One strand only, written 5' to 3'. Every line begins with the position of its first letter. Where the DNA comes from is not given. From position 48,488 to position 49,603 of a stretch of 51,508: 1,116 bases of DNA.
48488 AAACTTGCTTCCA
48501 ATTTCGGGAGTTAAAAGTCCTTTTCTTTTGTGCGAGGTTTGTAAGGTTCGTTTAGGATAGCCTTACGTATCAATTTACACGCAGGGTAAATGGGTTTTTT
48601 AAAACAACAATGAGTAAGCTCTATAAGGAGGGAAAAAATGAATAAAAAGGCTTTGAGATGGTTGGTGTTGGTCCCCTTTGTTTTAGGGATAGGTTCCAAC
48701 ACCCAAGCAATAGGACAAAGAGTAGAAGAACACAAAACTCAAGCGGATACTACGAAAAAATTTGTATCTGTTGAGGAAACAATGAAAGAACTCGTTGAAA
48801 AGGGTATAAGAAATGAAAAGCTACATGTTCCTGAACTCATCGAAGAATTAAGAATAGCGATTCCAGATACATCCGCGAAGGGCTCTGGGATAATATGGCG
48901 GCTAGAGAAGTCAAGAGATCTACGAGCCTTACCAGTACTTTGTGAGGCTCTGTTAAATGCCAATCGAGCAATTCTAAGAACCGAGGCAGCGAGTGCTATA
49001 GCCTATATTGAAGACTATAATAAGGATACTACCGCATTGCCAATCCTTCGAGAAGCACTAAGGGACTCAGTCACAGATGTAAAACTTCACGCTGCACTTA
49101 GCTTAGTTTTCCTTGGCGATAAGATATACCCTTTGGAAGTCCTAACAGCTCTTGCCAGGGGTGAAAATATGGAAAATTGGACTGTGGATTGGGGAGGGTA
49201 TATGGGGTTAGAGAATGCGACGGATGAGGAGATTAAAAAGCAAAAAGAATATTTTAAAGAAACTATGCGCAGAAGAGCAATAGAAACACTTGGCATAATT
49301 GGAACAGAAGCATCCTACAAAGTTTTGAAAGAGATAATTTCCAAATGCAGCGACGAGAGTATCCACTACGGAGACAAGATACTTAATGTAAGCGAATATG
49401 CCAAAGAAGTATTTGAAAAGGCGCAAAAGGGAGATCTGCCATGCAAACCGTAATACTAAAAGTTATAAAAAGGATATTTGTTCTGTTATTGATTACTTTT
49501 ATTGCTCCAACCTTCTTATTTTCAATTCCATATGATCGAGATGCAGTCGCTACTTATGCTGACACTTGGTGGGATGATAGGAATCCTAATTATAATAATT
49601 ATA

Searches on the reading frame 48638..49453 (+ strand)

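Call 73: search_protein_families(library=pfam, proteins=[window:48638-49453:+], max_evalue=0.00001)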
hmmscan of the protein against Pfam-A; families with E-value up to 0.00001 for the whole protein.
window:48638-49453:+ (271 aa): 2 families
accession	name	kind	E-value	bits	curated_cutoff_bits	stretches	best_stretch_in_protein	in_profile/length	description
PF13646.12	HEAT_2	-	2e-13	50.8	27.7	1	98-174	1-72/88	HEAT repeats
PF03130.22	HEAT_PBS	-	3e-10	40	20.9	0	113-143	1-27/27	PBS lyase HEAT-like repeat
